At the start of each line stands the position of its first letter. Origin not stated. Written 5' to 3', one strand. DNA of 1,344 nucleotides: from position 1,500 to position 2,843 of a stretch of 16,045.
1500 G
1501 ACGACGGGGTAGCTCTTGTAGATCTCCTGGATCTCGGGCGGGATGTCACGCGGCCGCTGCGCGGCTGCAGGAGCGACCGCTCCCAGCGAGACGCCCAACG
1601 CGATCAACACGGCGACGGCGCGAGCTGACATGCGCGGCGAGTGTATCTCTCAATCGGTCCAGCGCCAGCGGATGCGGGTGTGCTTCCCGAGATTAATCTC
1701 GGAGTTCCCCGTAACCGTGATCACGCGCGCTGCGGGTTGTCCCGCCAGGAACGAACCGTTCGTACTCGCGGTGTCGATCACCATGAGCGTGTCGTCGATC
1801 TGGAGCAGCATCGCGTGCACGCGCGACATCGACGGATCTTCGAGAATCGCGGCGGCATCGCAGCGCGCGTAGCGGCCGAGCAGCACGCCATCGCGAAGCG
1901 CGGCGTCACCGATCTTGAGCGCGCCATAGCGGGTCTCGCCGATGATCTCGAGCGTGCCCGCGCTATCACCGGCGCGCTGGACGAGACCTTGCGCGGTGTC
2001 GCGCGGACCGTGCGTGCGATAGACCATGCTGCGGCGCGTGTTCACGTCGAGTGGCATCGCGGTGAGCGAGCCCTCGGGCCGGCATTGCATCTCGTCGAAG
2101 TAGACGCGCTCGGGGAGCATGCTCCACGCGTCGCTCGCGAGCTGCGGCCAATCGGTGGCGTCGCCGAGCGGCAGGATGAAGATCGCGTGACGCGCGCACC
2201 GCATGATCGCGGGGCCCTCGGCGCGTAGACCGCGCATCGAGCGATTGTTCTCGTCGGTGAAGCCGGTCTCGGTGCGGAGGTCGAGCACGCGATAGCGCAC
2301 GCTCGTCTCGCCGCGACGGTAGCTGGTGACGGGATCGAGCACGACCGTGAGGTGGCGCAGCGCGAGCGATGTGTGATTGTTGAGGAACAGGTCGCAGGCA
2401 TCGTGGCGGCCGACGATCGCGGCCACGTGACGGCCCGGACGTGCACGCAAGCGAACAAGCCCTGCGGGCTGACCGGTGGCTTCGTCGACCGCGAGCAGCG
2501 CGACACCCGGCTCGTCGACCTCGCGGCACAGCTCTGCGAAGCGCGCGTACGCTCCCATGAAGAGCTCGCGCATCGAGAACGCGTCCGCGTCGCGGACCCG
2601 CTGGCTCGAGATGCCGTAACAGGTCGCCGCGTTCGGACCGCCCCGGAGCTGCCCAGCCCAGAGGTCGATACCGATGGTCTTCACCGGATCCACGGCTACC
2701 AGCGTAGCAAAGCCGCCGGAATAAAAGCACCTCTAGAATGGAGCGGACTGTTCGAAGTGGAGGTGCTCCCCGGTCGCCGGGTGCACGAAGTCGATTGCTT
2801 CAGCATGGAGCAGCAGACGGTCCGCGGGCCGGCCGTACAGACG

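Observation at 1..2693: FHA-domain protein operonic with a DUF4105/Lnb-like membrane protein and a lipoprotein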

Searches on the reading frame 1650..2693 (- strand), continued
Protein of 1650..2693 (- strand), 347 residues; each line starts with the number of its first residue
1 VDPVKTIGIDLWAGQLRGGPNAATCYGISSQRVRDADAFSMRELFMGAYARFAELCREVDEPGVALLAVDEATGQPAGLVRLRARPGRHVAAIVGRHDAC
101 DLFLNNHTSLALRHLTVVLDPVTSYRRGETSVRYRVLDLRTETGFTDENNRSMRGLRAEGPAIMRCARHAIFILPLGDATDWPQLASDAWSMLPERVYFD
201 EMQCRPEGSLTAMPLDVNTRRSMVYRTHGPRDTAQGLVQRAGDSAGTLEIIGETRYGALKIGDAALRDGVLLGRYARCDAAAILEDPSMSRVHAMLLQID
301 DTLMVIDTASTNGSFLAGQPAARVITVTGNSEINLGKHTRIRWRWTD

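Call 29: predict_structure(alignment_id=A1)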
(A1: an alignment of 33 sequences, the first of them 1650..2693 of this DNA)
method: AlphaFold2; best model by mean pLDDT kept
length: 347 residues; sequences in the alignment: 33
mean_pLDDT: 80.4   pTM: 0.84
mean pLDDT of the five models: 80.4, 78.6, 77.7, 74.5, 74.0
residues with pLDDT >= 90: 102; 70-90: 168; 50-70: 50; < 50: 27
segments of 3 or more residues with pLDDT < 50: 1-5, 27-32, 204-216
pLDDT, mean of each block of 10 residues (from residue 1): 55 66 55 61 91 87 92 88 90 90 86 92 73 89 80 89 92 88 89 81 46 47 83 71 84 87 89 72 71 91 91 87 85 90 87
secondary structure, 60 per line:
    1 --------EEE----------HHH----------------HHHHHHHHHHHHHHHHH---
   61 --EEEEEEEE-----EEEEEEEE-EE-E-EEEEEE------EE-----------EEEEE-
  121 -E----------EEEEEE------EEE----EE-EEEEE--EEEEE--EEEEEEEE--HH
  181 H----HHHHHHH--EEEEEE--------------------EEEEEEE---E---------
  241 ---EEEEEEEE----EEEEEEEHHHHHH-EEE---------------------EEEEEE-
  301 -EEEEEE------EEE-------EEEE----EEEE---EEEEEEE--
elements in order: E9-11 H41-57 E63-70 E76-83 E90-95 E115-119 E133-138 E145-147 E155-159 E162-166 E169-176 H186-192 E195-200 E221-227 E244-251 E256-262 H263-268 E270-272 E294-299 E302-307 E314-316 E324-327 E332-335 E339-345

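Call 32: fold_search(model_id=the predicted structure, library=pdb)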
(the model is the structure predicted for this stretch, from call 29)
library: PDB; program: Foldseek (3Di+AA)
matches with E <= 10: 425; with E <= 0.001: 65
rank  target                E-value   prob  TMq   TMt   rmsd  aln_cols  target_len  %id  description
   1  4h87_A                1.3e-05  1.00  0.25  0.62   3.5       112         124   24  Crystal structure of a FHA domain of kanadaptin (SLC4A1AP) from Homo sapiens at 1.55 A resolution (released 2012-10-10)
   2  1uht_MODEL_1_A        1.7e-05  1.00  0.26  0.68   4.0       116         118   21  Solution Structure of The FHA Domain of Arabidopsis thaliana Hypothetical Protein (released 2004-01-10)
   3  7rj3_B                2.1e-05  1.00  0.24  0.71   3.2       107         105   20  Crystal Structure of the Forkhead Associated (FHA) Domain of the Glycogen Accumulation Regulator (GarA) from Mycobacte (released 2021-07-28)
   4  4h87_B                2.3e-05  1.00  0.25  0.64   6.1       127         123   22  Crystal structure of a FHA domain of kanadaptin (SLC4A1AP) from Homo sapiens at 1.55 A resolution (released 2012-10-10)
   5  3vpy                  2.5e-05  1.00  0.24  0.53   6.8       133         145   16  Crystal structure of Arabidopsis DDL FHA domain (released 2013-02-06)
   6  3po8                  2.9e-05  1.00  0.24  0.75   3.4       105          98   25  Structural and functional analysis of phosphothreonine-dependent FHA domain interactions (released 2011-01-26)
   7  3gqs_A                3.1e-05  1.00  0.26  0.80   3.0       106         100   21  Crystal structure of the FHA domain of CT664 protein from Chlamydia trachomatis (released 2009-04-07)
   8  5a8i                  3.1e-05  1.00  0.25  0.65   3.8       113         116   24  Crystal structure of the FHA domain of ArnA from Sulfolobus acidocaldarius (released 2016-06-22)
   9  2jqj_MODEL_1_A        3.1e-05  1.00  0.25  0.55   5.2       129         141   25  NMR structure of yeast Dun1 FHA domain (released 2008-06-24)
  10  8p5x_G                3.3e-05  1.00  0.24  0.75   2.5       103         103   18  Single particle cryo-EM structure of the complex between Corynebacterium glutamicum homohexameric 2-oxoglutarate dehyd (released 2023-08-16)
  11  6i2q_B                3.4e-05  1.00  0.24  0.76   2.8       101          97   18  Crystal structure of the wild-type SucA domain of Mycobacterium smegmatis KGD (alpha-ketoglutarate decarboxylase), in  (released 2019-05-22)
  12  3hx1_A                3.6e-05  1.00  0.26  0.79   2.4       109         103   20  Crystal structure of the Slr1951 protein from Synechocystis sp. Northeast Structural Genomics Consortium Target SgR167 (released 2009-06-30)
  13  3unm_B                3.6e-05  1.00  0.26  0.79   2.2       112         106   20  Crystal Structure of The Human MDC1 FHA Domain (released 2012-01-25)
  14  6ccd                  3.6e-05  1.00  0.23  0.69   3.3       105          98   20  The crystal structure of Mycobacterium tuberculosis Rv1747 FHA-1 (released 2018-06-20)
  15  3gqs_B                4.8e-05  1.00  0.26  0.79   2.9       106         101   21  Crystal structure of the FHA domain of CT664 protein from Chlamydia trachomatis (released 2009-04-07)
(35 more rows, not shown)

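Call 39: search_protein_families(library=pfam, proteins=[L028:15859-17616:+, L064:7288-8892:+, L071:3500-5170:-, L040:3934-4779:-, L072:16285-18102:+, L018:5777-8071:+, L069:5445-6929:-, L082:7099-8154:-, L070:5517-7097:-], max_evalue=0.001)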
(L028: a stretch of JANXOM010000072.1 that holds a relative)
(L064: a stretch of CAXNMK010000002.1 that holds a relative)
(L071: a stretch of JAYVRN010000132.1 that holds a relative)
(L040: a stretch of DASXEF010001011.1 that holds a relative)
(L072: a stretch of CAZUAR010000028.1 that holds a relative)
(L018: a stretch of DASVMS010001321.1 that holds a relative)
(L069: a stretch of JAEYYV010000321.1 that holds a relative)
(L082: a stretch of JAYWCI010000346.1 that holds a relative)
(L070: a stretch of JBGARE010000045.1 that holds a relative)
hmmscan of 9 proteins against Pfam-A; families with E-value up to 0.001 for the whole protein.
L028:15859-17616:+ (586 aa): 4 families
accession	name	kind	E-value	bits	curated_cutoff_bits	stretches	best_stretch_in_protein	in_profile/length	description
PF00072.30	Response_reg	-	3.9e-47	159.5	30.2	2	195-305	2-110/111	Response regulator receiver domain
PF02518.31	HATPase_c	-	3.1e-23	82.8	26.4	1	474-584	1-108/111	Histidine kinase-, DNA gyrase B-, and HSP90-like ATPase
PF00512.31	HisKA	-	1.3e-12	48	26.9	1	367-431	3-64/66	His Kinase A (phospho-acceptor) domain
PF01339.22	CheB_methylest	-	5.5e-05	23.4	24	1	11-60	66-113/174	CheB methylesterase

L064:7288-8892:+ (535 aa): 2 families
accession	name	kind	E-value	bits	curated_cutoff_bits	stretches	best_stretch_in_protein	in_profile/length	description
PF00106.31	adh_short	-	2.4e-17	63.5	26.6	1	192-284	1-90/195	short chain dehydrogenase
PF13561.12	adh_short_C2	-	3.3e-15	56.8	27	2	382-478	89-177/236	Enoyl-(Acyl carrier protein) reductase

L071:3500-5170:- (557 aa): 1 family
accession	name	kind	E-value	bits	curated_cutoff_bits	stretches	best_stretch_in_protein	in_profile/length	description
PF03023.19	MurJ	-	2.1e-90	303.9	27.4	1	59-503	1-430/451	Lipid II flippase MurJ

L040:3934-4779:- (282 aa): 1 family
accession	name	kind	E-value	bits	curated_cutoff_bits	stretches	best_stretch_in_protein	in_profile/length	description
PF00563.25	EAL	-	7.3e-49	166.7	31.3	1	18-238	3-236/236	EAL domain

L072:16285-18102:+ (606 aa): 17 families
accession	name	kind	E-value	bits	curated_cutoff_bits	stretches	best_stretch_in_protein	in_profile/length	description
PF00005.33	ABC_tran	-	3.1e-48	164.3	25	2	23-156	1-137/137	ABC transporter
PF16326.10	ABC_tran_CTD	-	6e-19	68.5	32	1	530-598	1-68/69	ABC transporter C-terminal domain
PF13304.12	AAA_21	-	4.1e-15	57.1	27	0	321-341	3-23/304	AAA domain, putative AbiEii toxin, Type IV TA system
PF12848.13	ABC_tran_Xtn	-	1.1e-13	51.5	25.9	1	195-270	1-78/85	ABC transporter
PF13401.12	AAA_22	-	7.4e-09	36.5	27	0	39-167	11-105/130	AAA domain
PF13555.12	AAA_29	-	1.7e-07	31.4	27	0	310-345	15-50/61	P-loop containing region of AAA domain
PF02463.25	SMC_N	-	3.9e-07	30.2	40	0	320-338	27-45/220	RecF/RecN/SMC N terminal domain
PF13476.12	AAA_23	-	5.5e-07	30.9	27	0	321-338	23-40/201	AAA domain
PF19993.5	DO-GTPase2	-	7.4e-06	26.2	27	0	319-337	2-20/226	Double-GTPase 2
PF20720.3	nSTAND3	-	4.3e-05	23.7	27.2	0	23-59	7-43/155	Novel STAND NTPase 3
PF13521.12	AAA_28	-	6.8e-05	23.6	27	0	36-56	2-22/164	AAA domain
PF02492.25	cobW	-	8e-05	22.7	20.7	0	320-338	3-21/180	CobW/HypB/UreG, nucleotide-binding domain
PF02367.23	TsaE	-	8.7e-05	22.9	26.6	0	29-61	17-48/128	Threonylcarbamoyl adenosine biosynthesis protein TsaE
PF13671.12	AAA_33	-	9.1e-05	23.2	27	0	38-57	4-23/143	AAA domain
PF13604.12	AAA_30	-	0.00025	21.3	27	0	320-342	21-43/191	AAA domain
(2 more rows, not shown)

L018:5777-8071:+ (765 aa): 1 family
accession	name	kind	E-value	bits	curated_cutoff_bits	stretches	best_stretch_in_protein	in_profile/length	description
PF01432.26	Peptidase_M3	-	3.4e-111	373.2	27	1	312-760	2-455/457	Peptidase family M3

L069:5445-6929:- (495 aa): 1 family
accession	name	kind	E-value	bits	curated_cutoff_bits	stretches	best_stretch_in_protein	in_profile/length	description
PF01323.26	DSBA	-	1.4e-25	90.6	25.6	1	305-487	3-190/191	DSBA-like thioredoxin domain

L082:7099-8154:- (352 aa): 3 families
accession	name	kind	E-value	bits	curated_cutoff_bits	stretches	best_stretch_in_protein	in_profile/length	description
PF08028.16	Acyl-CoA_dh_2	-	1.4e-15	58.2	22.7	1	213-330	2-132/134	Acyl-CoA dehydrogenase, C-terminal domain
PF02771.21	Acyl-CoA_dh_N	-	4.8e-09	37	22.9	1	1-84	6-89/113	Acyl-CoA dehydrogenase, N-terminal domain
PF00441.29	Acyl-CoA_dh_1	-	6.7e-05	23.5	22.4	1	212-323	16-130/150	Acyl-CoA dehydrogenase, C-terminal domain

L070:5517-7097:- (527 aa): 0 families

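Call 40: search_protein_families(library=pfam, proteins=[L040:981-2204:+, L015:6564-7430:+, L053:9813-10382:-, L050:13354-14355:-, L016:17093-18388:+, L014:4477-5538:+, L015:8509-9165:+, L086:1884-2636:+, L034:11057-11890:+, L027:6321-7397:+], max_evalue=0.001)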
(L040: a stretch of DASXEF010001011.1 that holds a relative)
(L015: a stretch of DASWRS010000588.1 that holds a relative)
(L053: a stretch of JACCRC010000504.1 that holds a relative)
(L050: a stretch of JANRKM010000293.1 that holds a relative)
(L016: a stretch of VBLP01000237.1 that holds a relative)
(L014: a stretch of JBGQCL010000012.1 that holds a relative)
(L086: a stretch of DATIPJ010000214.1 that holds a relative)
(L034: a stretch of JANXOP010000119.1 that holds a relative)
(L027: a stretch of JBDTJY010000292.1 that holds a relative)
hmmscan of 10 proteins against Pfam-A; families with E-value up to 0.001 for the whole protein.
L040:981-2204:+ (408 aa): 4 families
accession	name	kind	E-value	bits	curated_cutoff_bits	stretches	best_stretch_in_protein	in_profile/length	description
PF00009.33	GTP_EFTU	-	3.6e-52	177.1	26.5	1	37-220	1-187/188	Elongation factor Tu GTP binding domain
PF03143.23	GTP_EFTU_D3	-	5.6e-22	78.5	27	1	315-406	1-105/106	Elongation factor Tu C-terminal domain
PF03144.31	GTP_EFTU_D2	-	2e-14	54.2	30.3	1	244-311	1-73/73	Elongation factor Tu domain 2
PF01926.29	MMR_HSR1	-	6.4e-05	23.5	21.9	1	42-158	2-112/113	50S ribosome-binding GTPase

L015:6564-7430:+ (289 aa): 2 families
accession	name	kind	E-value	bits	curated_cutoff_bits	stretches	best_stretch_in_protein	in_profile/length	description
PF00795.27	CN_hydrolase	-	2e-51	175.2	23.2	1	7-270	1-255/256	Carbon-nitrogen hydrolase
PF17524.7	CnrY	-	0.0005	20.8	25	0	157-219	5-70/98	Anti-sigma factor CnrY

L053:9813-10382:- (190 aa): 0 families

L050:13354-14355:- (334 aa): 2 families
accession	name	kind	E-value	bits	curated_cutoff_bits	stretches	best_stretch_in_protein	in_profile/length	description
PF13180.12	PDZ_2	-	4.5e-06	27.3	27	1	263-333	12-80/80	PDZ domain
PF17820.7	PDZ_6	-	0.00059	20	27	0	279-310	12-40/54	PDZ domain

L016:17093-18388:+ (432 aa): 1 family
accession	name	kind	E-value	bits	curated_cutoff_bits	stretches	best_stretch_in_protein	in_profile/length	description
PF04966.18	OprB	-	1.2e-45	157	22.9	1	103-431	5-371/372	Carbohydrate-selective porin, OprB family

L014:4477-5538:+ (354 aa): 1 family
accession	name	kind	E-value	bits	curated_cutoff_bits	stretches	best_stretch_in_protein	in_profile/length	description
PF04371.20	PAD_porph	-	1.3e-103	347.1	25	1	7-347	1-321/321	Porphyromonas-type peptidyl-arginine deiminase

L015:8509-9165:+ (219 aa): 1 family
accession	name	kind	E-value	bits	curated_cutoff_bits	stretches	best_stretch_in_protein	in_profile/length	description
PF04264.18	YceI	-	3.2e-23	83.2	23.7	1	53-215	3-149/150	YceI-like domain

L086:1884-2636:+ (251 aa): 0 families

L034:11057-11890:+ (278 aa): 2 families
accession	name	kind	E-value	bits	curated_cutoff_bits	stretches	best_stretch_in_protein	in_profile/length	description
PF12974.12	Phosphonate-bd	-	8.1e-39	133.9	27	1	13-253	2-236/242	ABC transporter, phosphonate, periplasmic substrate-binding protein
PF12727.12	PBP_like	-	3.7e-06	26.6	27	1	105-172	82-150/193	PBP superfamily domain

L027:6321-7397:+ (359 aa): 0 families

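Call 72: search_protein_families(library=ncbifam, proteins=[L006:10477-12603:+], max_evalue=0.001)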
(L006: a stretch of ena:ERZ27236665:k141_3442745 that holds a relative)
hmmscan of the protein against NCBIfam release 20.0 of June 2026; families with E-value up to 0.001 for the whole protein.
L006:10477-12603:+ (708 aa): 3 families
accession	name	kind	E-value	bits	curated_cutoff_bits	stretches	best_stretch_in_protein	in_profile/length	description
NF007624.0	PRK10280.1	equivalog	4.4e-171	570.5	944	1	48-705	18-679/681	peptidyl-dipeptidase Dcp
NF008159.0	PRK10911.1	equivalog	2.3e-103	346.8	927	1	47-704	11-677/680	oligopeptidase A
TIGR00181.1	pepF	equivalog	0.00097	18.1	490.55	0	485-537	367-422/591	oligoendopeptidase F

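Call 81: search_protein_families(library=padloc, proteins=[window:1650-2693:-], max_evalue=0.001)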
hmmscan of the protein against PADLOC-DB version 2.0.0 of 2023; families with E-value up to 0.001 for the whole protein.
window:1650-2693:- (347 aa): 0 families

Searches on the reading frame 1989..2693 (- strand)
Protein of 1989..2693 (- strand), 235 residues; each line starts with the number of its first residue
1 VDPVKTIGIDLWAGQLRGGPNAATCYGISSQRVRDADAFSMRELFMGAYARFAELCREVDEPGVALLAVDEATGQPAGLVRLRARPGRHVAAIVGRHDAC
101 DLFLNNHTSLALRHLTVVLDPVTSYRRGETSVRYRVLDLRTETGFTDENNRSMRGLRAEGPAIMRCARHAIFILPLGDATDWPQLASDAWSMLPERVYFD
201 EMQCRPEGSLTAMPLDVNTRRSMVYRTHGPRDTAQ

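Call 37: search_solved_structures(query=A2, max_evalue=10, show_alignments=3)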
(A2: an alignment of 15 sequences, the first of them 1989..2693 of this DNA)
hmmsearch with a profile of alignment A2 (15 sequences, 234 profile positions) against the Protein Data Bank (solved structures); distinct sequences matched with E-value up to 10: 6.
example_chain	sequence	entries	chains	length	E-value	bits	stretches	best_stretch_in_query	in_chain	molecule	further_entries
2y1h_A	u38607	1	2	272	0.082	15.4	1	61-127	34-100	PUTATIVE DEOXYRIBONUCLEASE TATDN3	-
3e2d_A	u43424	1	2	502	1.3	11.5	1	151-200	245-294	Alkaline phosphatase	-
6qsq_A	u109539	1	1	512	1.3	11.4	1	151-200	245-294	Alkaline phosphatase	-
6t26_A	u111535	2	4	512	1.3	11.4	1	151-200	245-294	Alkaline phosphatase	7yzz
7qow_A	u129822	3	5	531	1.4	11.4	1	151-200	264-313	Alkaline phosphatase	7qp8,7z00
3dpc_A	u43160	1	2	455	1.5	11.3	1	81-112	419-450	Alkaline phosphatase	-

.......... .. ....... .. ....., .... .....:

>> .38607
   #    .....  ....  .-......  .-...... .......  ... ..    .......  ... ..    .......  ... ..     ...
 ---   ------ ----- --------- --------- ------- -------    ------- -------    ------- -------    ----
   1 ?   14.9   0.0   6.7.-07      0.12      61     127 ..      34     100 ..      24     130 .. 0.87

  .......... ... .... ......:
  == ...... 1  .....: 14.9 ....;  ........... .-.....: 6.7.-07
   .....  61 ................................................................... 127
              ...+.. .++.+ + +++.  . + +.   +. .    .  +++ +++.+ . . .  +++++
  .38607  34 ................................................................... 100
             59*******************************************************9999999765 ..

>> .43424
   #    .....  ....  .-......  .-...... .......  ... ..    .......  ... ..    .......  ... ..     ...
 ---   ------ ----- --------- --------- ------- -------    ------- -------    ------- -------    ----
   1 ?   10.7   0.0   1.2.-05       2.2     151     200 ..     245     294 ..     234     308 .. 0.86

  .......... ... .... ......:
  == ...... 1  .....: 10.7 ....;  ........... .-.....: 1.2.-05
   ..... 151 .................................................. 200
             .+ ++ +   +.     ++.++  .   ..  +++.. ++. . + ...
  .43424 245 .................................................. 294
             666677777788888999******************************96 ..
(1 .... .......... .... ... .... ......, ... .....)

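Call 42: predict_structure(alignment_id=A2)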
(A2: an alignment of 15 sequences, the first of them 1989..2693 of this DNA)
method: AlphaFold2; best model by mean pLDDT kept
length: 235 residues; sequences in the alignment: 15
mean_pLDDT: 69.9   pTM: 0.71
mean pLDDT of the five models: 69.9, 65.2, 62.5, 61.2, 60.8
residues with pLDDT >= 90: 28; 70-90: 110; 50-70: 45; < 50: 52
segments of 3 or more residues with pLDDT < 50: 1-9, 13-19, 29-35, 207-235
pLDDT, mean of each block of 10 residues (from residue 1): 35 46 52 59 92 89 90 87 86 77 69 77 76 80 72 81 86 87 90 69 52 36 37 36
secondary structure, 60 per line:
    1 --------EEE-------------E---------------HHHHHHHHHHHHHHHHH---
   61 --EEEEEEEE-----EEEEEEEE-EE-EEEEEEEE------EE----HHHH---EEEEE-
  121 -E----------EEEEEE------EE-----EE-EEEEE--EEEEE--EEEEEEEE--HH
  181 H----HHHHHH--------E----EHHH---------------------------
elements in order: E9-11 H41-57 E63-70 E76-83 E88-95 H108-111 E115-119 E133-138 E155-159 E162-166 E169-176 H186-191

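Call 47: fold_search(model_id=the predicted structure, library=pdb)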
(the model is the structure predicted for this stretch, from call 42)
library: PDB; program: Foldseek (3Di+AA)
matches with E <= 10: 313; with E <= 0.001: 5
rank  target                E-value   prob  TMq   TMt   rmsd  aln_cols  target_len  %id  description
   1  6i2p_D                5.3e-04  1.00  0.35  0.65   7.4       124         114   18  Crystal structure of the Mycobacterium tuberculosis PknB kinase domain (L33E mutant) in complex with its substrate Gar (released 2019-05-22)
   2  6i2p_E                6.7e-04  1.00  0.34  0.68   4.6       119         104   18  Crystal structure of the Mycobacterium tuberculosis PknB kinase domain (L33E mutant) in complex with its substrate Gar (released 2019-05-22)
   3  2lc1_MODEL_1_A        7.5e-04  1.00  0.32  0.67   4.4       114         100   20  Rv0020c_FHA Structure (released 2011-11-02)
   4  3poa_A                8.0e-04  1.00  0.32  0.72   4.2       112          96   20  Structural and functional analysis of phosphothreonine-dependent FHA domain interactions (released 2011-01-26)
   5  4qcj                  9.4e-04  1.00  0.33  0.70   4.3       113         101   18  Crystal Structure of OdhI from Corynebacterium glutamicum (released 2014-07-02)
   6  6i2q_B                1.3e-03  1.00  0.33  0.72   3.3       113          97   18  Crystal structure of the wild-type SucA domain of Mycobacterium smegmatis KGD (alpha-ketoglutarate decarboxylase), in  (released 2019-05-22)
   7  8p5x_G                1.3e-03  1.00  0.32  0.66   4.5       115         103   18  Single particle cryo-EM structure of the complex between Corynebacterium glutamicum homohexameric 2-oxoglutarate dehyd (released 2023-08-16)
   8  4h87_B                1.3e-03  1.00  0.34  0.59   4.0       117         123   17  Crystal structure of a FHA domain of kanadaptin (SLC4A1AP) from Homo sapiens at 1.55 A resolution (released 2012-10-10)
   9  3po8                  1.4e-03  1.00  0.32  0.69   4.4       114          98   19  Structural and functional analysis of phosphothreonine-dependent FHA domain interactions (released 2011-01-26)
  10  3oun_A                2.6e-03  1.00  0.31  0.73   4.2       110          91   21  Crystal structure of the FhaA FHA domain complexed with the intracellular domain of Rv3910 (released 2012-02-08)
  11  8p5r_G                3.5e-03  1.00  0.34  0.72   3.1       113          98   18  Crystal structure of full-length, homohexameric 2-oxoglutarate dehydrogenase KGD from Mycobacterium smegmatis in compl (released 2023-08-16)
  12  2ff4_A                3.5e-03  1.00  0.33  0.22   7.3       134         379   20  Mycobacterium tuberculosis EmbR in complex with low affinity phosphopeptide (released 2006-01-24)
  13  2jqj_MODEL_1_A        4.4e-03  0.98  0.33  0.50  17.6       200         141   13  NMR structure of yeast Dun1 FHA domain (released 2008-06-24)
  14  2aff_MODEL_1_A        4.9e-03  1.00  0.33  0.69   4.7       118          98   10  The solution structure of the Ki67FHA/hNIFK(226-269)3P complex (released 2005-10-25)
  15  1r21_MODEL_1_A        5.5e-03  1.00  0.32  0.65   4.0       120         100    9  Solution Structure of human Ki67 FHA Domain (released 2003-12-30)
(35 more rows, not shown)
